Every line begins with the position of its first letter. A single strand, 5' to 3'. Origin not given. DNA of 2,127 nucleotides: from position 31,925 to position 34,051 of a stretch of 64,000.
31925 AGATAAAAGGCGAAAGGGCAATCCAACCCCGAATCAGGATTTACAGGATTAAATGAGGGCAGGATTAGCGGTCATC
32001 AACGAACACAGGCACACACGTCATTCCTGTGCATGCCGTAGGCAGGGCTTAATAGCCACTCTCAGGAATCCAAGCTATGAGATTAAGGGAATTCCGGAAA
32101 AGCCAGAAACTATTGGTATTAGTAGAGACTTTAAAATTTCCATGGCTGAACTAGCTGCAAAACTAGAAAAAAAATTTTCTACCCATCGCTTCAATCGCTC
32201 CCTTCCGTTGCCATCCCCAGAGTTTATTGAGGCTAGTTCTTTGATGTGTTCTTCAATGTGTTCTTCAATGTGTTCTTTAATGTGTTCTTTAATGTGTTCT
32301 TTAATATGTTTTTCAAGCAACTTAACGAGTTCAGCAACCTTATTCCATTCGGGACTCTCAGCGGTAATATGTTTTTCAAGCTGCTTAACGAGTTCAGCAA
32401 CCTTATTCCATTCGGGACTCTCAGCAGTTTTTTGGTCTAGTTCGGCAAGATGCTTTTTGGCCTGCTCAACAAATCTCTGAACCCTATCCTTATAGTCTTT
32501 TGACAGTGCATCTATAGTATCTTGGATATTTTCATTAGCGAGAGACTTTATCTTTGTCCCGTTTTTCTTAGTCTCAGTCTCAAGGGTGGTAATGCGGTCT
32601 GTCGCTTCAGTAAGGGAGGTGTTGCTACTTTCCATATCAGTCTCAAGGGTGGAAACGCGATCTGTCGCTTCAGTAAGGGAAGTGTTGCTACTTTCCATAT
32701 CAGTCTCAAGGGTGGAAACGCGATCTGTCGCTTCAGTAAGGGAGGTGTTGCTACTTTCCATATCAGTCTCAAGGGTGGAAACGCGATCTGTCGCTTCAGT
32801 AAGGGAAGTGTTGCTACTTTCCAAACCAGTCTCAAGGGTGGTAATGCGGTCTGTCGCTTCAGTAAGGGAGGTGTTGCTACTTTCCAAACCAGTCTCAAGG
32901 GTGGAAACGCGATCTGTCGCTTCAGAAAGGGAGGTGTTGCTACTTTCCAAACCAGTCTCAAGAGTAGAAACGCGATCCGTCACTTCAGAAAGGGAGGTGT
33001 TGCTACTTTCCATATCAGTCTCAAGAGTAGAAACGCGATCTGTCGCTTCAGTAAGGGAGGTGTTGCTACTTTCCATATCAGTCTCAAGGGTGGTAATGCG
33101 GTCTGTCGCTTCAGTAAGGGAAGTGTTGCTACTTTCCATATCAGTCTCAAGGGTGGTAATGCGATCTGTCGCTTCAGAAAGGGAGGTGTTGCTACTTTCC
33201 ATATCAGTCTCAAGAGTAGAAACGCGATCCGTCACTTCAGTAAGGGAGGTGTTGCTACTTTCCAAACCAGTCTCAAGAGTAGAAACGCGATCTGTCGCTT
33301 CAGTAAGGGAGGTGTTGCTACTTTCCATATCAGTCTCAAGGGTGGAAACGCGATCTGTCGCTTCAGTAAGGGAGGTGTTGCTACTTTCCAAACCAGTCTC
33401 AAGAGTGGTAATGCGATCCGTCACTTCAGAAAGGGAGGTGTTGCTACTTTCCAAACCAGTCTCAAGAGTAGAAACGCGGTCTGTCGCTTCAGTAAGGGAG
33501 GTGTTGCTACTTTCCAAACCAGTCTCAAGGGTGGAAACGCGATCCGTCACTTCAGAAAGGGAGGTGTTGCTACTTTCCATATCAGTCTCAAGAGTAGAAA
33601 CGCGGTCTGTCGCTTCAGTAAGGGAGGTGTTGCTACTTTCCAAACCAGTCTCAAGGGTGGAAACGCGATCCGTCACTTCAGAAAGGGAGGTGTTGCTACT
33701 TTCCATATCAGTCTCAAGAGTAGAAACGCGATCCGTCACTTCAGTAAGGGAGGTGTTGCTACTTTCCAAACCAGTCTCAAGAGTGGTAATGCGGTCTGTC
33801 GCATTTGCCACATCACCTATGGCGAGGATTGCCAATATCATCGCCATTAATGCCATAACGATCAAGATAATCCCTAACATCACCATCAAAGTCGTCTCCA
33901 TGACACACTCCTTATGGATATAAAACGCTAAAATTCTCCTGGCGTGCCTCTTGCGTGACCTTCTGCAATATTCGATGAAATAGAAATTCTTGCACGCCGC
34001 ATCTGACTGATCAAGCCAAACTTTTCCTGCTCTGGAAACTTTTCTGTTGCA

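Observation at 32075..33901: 608-aa membrane-anchored protein made of 19.5 near-identical 21-aa (three-heptad) repeats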

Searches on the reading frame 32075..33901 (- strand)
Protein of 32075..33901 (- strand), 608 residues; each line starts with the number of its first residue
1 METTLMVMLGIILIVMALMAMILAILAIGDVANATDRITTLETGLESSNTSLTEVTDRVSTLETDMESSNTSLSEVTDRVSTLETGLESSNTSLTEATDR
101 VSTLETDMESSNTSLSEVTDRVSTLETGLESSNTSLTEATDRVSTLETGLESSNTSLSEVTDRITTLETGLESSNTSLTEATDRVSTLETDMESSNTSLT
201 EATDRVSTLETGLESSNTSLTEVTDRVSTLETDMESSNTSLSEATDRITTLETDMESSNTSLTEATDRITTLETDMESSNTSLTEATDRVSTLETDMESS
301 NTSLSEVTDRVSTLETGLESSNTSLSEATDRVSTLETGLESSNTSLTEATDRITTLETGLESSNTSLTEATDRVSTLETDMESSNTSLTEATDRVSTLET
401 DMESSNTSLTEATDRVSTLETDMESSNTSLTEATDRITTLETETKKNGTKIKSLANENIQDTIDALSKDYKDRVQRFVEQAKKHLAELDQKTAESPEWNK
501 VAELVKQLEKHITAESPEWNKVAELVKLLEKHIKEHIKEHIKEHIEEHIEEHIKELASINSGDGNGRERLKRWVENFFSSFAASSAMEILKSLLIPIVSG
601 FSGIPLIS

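Call 5: search_protein_families(library=pfam, proteins=[window:32075-33901:-], max_evalue=0.01)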
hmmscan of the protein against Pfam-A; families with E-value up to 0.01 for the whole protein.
window:32075-33901:- (608 aa): 44 families (the best 25 are shown)
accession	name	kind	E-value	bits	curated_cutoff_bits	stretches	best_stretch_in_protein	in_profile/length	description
PF16331.10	TolA_bind_tri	-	2.5e-24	85.6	30.1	0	203-235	3-35/76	TolA binding protein trimerisation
PF25526.1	LIP-1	-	3.1e-21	76.3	34.1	4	213-373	19-182/250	Liprin-alpha-like coiled coil domain 2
PF00261.25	Tropomyosin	-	6.4e-15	55.7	38.6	3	119-262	5-162/242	Tropomyosin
PF05335.18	DUF745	-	1.8e-14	54.4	33.3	3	101-201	64-164/183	Protein of unknown function (DUF745)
PF08614.16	ATG16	-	5.7e-14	53.2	33.7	2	322-401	101-180/200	Autophagy protein 16 (ATG16)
PF12795.12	MscS_porin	-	5.5e-11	42.9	34.4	0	290-368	63-144/238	Mechanosensitive ion channel porin domain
PF14712.11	Snapin_Pallidin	-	8.9e-11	42.5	29.6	0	39-125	9-88/89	Snapin/Pallidin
PF07889.17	DUF1664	-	1e-10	42.2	34.6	0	157-236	43-119/124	Protein of unknown function (DUF1664)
PF19220.6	Rod_CreS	-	1.7e-10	40.9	100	1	130-253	2-125/359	Crescentin, rod domain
PF09762.14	CCDC93_CC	-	1.2e-09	38.1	30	0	462-568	144-253/429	CCDC93 coiled-coil domain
PF05911.16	FPP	-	4.3e-09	35.6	40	3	157-305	673-822/871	Filament-like plant protein, long coiled-coil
PF04108.17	ATG17_like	-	6.4e-09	36.2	43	1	321-490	121-293/355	Autophagy protein ATG17-like domain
PF05557.18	MAD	-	8.9e-09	34.7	30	3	40-198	38-185/661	Mitotic checkpoint protein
PF06160.17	EzrA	-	1.5e-08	33.9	39.6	0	47-133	348-434/557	Septation ring formation regulator, EzrA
PF13990.11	YjcZ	-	1.9e-08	34.4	27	0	406-484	49-121/272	YjcZ-like protein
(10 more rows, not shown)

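Call 7: find_encoding_contigs(protein=window:32075-33901:-, flank=10000, max_places=6)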
Protein window:32075-33901:- (608 aa): no gene with exactly this product is on record in the collection.

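Call 8: find_homologous_proteins(query=window:32075-33901:-, max_evalue=0.001)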
Query window:32075-33901:- (608 aa): 11 proteins with E <= 0.001 among 8000 candidates.
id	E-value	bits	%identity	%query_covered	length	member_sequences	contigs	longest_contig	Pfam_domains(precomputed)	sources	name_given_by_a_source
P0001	1.9e-7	48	25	68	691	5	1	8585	PF25994.1,PF01519.23,PF10779.15,PF26022.1,PF10805.15,PF23991.2,PF23649.2,PF19220.7,PF00261.26,PF24161.2,PF24922.1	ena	-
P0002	8.9e-7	46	30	36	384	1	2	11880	PF25994.1,PF28217.1,PF09763.16,PF10046.15,PF10805.15,PF23991.2,PF19220.7,PF07889.18,PF05531.18,PF12795.13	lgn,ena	-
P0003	1.1e-6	46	30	36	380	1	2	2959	PF25994.1,PF01519.23,PF28217.1,PF09763.16,PF10046.15,PF05531.18,PF12795.13,PF10805.15,PF06810.18,PF23991.2,PF19220.7,PF07889.18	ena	-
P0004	1.3e-6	45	27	36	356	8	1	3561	PF01519.23,PF10779.15,PF26022.1,PF23991.2,PF28231.1,PF19220.7,PF05531.18,PF24161.2,PF28019.1,PF12795.13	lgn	-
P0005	9.2e-6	43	32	33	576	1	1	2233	PF07926.18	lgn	-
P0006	4.7e-5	40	33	24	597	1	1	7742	PF08614.17,PF10805.15,PF04102.18,PF05531.18,PF24161.2,PF10174.15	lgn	-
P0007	6.0e-5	40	27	67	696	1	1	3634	PF25994.1,PF01519.23,PF16331.11,PF25450.2,PF16326.11,PF00170.27,PF08614.17,PF15619.12,PF14077.12,PF10805.15,PF06810.18,PF23991.2,PF23649.2,PF19220.7,PF08702.16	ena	-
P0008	7.8e-5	40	24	64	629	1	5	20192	PF05377.18,PF08614.17,PF10805.15,PF23991.2,PF27605.1,PF19220.7,PF26666.1,PF24161.2,PF28019.1,PF10473.15,PF08702.16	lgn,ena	-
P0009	1.1e-4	39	23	65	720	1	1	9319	PF25994.1,PF10779.15,PF26022.1,PF26666.1,PF05377.18,PF08614.17,PF10805.15,PF23991.2,PF23649.2,PF19220.7,PF07889.18,PF04102.18,PF00261.26,PF24161.2,PF28019.1,PF08702.16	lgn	-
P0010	4.0e-4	37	25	32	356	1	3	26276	PF28447.1,PF24161.2,PF10473.15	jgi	jgi:predicted flap endonuclease-1-like 5' DNA nuclease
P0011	4.8e-4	37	24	45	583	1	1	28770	PF27870.1,PF25994.1,PF10498.15,PF23991.2,PF19220.7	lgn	-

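Call 15: search_protein_families(library=phrogs, proteins=[window:32075-33901:-], max_evalue=0.01)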
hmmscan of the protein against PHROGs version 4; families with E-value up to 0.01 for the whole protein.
window:32075-33901:- (608 aa): 43 families (the best 25 are shown)
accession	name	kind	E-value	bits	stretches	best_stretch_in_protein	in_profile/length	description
phrog_21066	-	unknown function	2.8e-15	57.8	1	230-307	69-146/228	-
phrog_37426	-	unknown function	3.6e-15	57.4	0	262-321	54-115/144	-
phrog_5218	-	unknown function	6.3e-15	55.4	3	49-242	21-209/1599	-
phrog_4780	-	unknown function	6.8e-15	56.4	0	177-245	145-213/275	-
phrog_167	-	tail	1e-14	54.3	1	45-545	48-586/1555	tail length tape measure protein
phrog_1863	-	unknown function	6.5e-13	49.4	0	11-91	7-85/97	-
phrog_25046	-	unknown function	1.5e-12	48.7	0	245-307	45-106/183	-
phrog_6179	-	unknown function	1.9e-12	48.7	0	169-221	27-79/93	-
phrog_1009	-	unknown function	2.5e-11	44.6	0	106-172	34-100/103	-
phrog_77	-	DNA, RNA and nucleotide metabolism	2.1e-10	40.8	1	169-558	485-826/967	SbcC-like subunit of palindrome specific endonuclease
phrog_4704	-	tail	2.4e-10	40.7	2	53-245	6-183/625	tail length tape measure protein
phrog_5553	-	unknown function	2.6e-10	41.5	2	153-251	12-110/114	-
phrog_4896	-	other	2.8e-10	41.2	2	34-127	197-290/291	glycerophosphoryl diester phosphodiesterase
phrog_4619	-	unknown function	2.8e-10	40.8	0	230-306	74-150/556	-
phrog_10613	-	tail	1.6e-09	38.9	3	212-383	15-193/237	tail length tape measure protein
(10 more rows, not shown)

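Call 16: search_protein_families(library=padloc, proteins=[window:32075-33901:-], max_evalue=0.01)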
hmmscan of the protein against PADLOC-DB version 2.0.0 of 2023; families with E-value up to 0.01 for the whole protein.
window:32075-33901:- (608 aa): 33 families (the best 25 are shown)
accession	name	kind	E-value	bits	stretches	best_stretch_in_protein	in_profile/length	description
PDLC00553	JetC2|JetC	-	2.3e-16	56.9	2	51-292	746-984/1361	DUF3584 domain; MukB-like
PDLC03865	LmuB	-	4.9e-16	56.1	2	250-555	541-849/1007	-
PDLC00551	JetC2|JetC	-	1.3e-14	51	3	32-275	744-985/1365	DUF3584 domain; MukB-like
PDLC00581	JetC3|JetC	-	1.6e-13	47.4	2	162-589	747-1176/1473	DUF3584 domain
PDLC00550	JetC2|JetC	-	2e-13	47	2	35-272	741-976/1355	DUF3584 domain; MukB-like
PDLC00582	JetC3|JetC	-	8.9e-13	45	2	201-576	781-1149/1472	DUF3584 domain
PDLC00580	JetC3|JetC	-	4.3e-12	43.1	2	33-184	260-411/1068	DUF3584 domain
PDLC02709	PbeC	-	7.7e-12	42.6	5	256-342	376-463/661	PbeC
PDLC00006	DruC1|DruC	-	3.4e-11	40.3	2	36-200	168-331/626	Unknown function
PDLC03868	LmuB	-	5.2e-11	39.6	2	35-314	202-485/1035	-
PDLC03864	LmuB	-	1.3e-09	35.2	0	117-203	401-486/657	-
PDLC03861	LmuB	-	1.4e-09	34.5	1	34-324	735-1005/1213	-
PDLC00518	JetC1|JetC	-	3.2e-08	29.9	2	135-311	283-459/1112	DUF3584 domain; MukB-like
PDLC03860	LmuB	-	5.3e-08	29.8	2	33-256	189-414/565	-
PDLC00519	JetC1|JetC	-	6.8e-08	29.2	2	42-215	276-448/1097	DUF3584 domain; MukB-like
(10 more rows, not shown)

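Call 17: search_protein_families(library=ncbifam, proteins=[window:32075-33901:-], max_evalue=0.01)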
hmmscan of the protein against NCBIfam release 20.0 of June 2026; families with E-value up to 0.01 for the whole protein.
window:32075-33901:- (608 aa): 34 families (the best 25 are shown)
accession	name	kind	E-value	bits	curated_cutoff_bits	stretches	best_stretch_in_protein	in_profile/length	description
NF045487.1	ASRP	equivalog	2.6e-28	99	300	2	44-400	143-474/593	archaea-specific SMC-related protein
TIGR02168.1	SMC_prok_B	equivalog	3.3e-28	98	567.35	2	31-285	695-949/1181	chromosome segregation protein SMC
TIGR02169.1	SMC_prok_A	equivalog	2e-22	78.8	729.4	2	42-318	230-507/1165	chromosome segregation protein SMC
NF047516.1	LA_3659_fam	equivalog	1.6e-18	67.2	36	3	241-348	42-152/221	LA_3659 family protein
NF047514.1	SpiroCoCo_N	equivalog_domain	1.6e-18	67.2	75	3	241-348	42-152/221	SpiroCoCo family coiled-coil protein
TIGR04523.1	Mplasa_alph_rch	subfamily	2.8e-18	65.3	270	1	37-556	41-570/745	helix-rich protein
TIGR04320.1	Surf_Exclu_PgrA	domain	1.6e-17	63.8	70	4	297-409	244-359/360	SEC10/PgrA surface exclusion domain-containing protein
NF041034.1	Rad50_Sulf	equivalog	1.5e-15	56.1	1000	3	36-215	545-715/872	DNA double-strand break repair ATPase Rad50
NF003034.1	PRK03918.1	equivalog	8.1e-15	53.9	700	2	23-306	152-430/878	DNA double-strand break repair ATPase Rad50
NF002572.0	PRK02224.1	equivalog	5e-13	48.3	1087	2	45-245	246-446/888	DNA double-strand break repair ATPase Rad50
NF038350.1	taxis_HmpF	equivalog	1.8e-12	46.5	200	3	231-492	116-375/553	pilus motility taxis protein HmpF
NF041751.2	sbcc_Staph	equivalog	2.2e-12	45.8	920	1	25-556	310-829/1007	exonuclease subunit SbcC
NF052320.1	Cbp1_fam_LP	subfamily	2.4e-12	46.9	90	3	267-402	61-188/286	Cbp1 family collagen-binding glycoprotein adhesin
NF041035.1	Rad50_Halo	equivalog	2.4e-12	46.1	1000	2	45-245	246-446/883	DNA double-strand break repair ATPase Rad50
NF047515.1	SpiroCoCo_C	equivalog_domain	3.7e-11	42.7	125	3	221-444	27-234/313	SpiroCoCo family coiled-coil protein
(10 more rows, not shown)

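Call 30: predict_structure(protein=window:32075-33901:-)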
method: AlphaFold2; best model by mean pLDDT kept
length: 608 residues; sequences in the alignment: 1
mean_pLDDT: 64.0   pTM: 0.43
mean pLDDT of the five models: 64.0, 59.9, 59.3, 55.6, 40.9
residues with pLDDT >= 90: 0; 70-90: 243; 50-70: 269; < 50: 96
segments of 3 or more residues with pLDDT < 50: 21-36, 443-460, 489-491, 540-552, 555-558, 560-562, 578-608
pLDDT, mean of each block of 10 residues (from residue 1): 53 54 44 49 61 64 70 67 73 69 75 71 74 72 71 73 67 74 69 75 69 75 70 77 68 76 68 74 68 73 70 73 71 73 73 71 73 72 71 69 67 65 59 58 43 38 55 64 57 58 74 65 70 60 45 49 52 49 41 39 31
secondary structure, 60 per line:
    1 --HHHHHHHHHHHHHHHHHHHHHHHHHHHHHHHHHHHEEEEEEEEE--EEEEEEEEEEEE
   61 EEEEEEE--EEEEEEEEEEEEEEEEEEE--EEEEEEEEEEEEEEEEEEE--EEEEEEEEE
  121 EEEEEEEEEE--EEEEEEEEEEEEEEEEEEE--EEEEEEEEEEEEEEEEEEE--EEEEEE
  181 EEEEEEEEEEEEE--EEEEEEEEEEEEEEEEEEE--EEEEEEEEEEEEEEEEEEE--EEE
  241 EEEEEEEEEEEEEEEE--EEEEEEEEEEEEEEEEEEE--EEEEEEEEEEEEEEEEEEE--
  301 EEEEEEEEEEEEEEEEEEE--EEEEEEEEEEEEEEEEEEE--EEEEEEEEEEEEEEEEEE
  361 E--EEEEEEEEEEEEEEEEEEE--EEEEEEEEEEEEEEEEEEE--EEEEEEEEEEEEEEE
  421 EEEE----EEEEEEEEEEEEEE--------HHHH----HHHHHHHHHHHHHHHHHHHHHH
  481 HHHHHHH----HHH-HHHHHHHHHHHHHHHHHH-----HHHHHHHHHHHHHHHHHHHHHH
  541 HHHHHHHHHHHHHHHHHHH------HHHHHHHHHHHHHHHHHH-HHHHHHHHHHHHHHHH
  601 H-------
elements in order: H3-37 E38-46 E49-67 E70-88 E91-109 E112-130 E133-151 E154-172 E175-193 E196-214 E217-235 E238-256 E259-277 E280-298 E301-319 E322-340 E343-361 E364-382 E385-403 E406-424 E429-442 H451-454 H459-487 H496-513 H519-559 H566-583 H585-601
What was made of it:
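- On Canonical alpha-helical coiled coil: The full-length model is a beta meander at pLDDT about 70 (call 30).
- The full-length AlphaFold model turns the array into a beta meander at pLDDT about 70 (call 30). The full-length AlphaFold single-sequence model shows this fold at pLDDT about 70 (call 30).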

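Call 32: search_solved_structures(query=window:32075-33901:-, max_evalue=1, show_alignments=3)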
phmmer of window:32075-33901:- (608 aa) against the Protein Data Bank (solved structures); distinct sequences matched with E-value up to 1: 14.
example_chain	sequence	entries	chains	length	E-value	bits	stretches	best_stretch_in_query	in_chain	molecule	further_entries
6gao_A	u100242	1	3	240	1.3e-08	37.2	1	112-235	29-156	Outer capsid protein sigma-1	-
6gaj_A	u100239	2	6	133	1.3e-07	33.9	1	31-127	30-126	Outer capsid protein sigma-1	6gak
6gap_A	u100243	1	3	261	1.4e-05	27.2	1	139-276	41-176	Outer capsid protein sigma-1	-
8afl_A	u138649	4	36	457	0.00015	23.8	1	124-431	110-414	Crescentin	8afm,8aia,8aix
8afe_A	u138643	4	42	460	0.00027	22.9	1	124-438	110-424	Crescentin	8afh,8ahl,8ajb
4lin_A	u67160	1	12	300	0.0019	20.1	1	278-388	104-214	Tail needle protein gp26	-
8tzk_E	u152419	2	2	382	0.002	20.1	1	247-445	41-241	Peptidase M23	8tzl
7ki6_A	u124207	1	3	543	0.036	15.9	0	6-87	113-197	Fusion glycoprotein F0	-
7ki4_A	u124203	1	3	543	0.061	15.2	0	7-88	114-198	Fusion glycoprotein F0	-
6tys_A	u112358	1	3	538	0.24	13.2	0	7-88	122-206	Fusion glycoprotein F0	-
7wz8_C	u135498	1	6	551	0.37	12.6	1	6-144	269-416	SNAP-tag,C-type lectin domain family 4 member K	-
9sf4_Aa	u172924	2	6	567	0.47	12.3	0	126-164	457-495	Fusion glycoprotein F0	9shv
9v3e_A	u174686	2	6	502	0.52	12.1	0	14-87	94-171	Fusion glycoprotein F0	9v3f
9shw_Aa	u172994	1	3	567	0.59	11.9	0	14-87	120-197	Fusion glycoprotein F0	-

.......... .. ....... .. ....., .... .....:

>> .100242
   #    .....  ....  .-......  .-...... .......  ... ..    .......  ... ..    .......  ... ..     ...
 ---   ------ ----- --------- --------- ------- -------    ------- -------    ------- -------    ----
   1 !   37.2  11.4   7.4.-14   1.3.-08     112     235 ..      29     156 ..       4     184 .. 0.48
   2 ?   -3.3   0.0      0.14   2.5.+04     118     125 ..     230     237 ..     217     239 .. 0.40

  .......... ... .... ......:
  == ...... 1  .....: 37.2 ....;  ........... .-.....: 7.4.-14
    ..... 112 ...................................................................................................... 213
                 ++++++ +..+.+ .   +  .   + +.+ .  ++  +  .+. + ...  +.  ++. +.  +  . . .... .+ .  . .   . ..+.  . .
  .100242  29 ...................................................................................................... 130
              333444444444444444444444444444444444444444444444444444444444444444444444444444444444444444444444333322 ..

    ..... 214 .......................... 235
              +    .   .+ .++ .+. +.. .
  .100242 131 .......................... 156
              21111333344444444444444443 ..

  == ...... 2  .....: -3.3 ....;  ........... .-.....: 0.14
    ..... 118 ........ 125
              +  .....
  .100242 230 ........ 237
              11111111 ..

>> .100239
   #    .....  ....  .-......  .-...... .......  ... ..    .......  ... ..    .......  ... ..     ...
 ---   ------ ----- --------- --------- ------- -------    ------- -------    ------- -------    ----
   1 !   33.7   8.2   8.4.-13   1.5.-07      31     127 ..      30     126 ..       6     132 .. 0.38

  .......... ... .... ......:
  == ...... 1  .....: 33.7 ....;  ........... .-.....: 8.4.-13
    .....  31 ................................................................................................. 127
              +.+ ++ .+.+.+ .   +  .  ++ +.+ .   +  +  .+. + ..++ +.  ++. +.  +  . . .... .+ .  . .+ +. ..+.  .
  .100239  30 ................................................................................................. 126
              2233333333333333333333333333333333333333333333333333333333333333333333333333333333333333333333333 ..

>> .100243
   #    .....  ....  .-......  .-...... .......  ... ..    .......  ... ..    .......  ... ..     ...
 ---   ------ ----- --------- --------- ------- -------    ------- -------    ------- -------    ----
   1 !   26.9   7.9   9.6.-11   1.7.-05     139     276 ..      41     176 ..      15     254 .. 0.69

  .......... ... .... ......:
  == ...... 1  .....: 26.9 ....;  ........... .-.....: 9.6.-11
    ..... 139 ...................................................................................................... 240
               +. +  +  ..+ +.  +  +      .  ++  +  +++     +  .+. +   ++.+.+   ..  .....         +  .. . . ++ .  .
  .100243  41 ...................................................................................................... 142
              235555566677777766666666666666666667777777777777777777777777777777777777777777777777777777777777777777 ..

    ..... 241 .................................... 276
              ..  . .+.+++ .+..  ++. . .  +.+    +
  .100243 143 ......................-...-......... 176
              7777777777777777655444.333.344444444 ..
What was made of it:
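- The closest solved sequences are the reovirus sigma-1 tail, crescentin and the P22 needle, all coiled coils (call 32). The nearest solved sequences are Ser/Thr-rich alpha-helical coiled coils (call 32).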
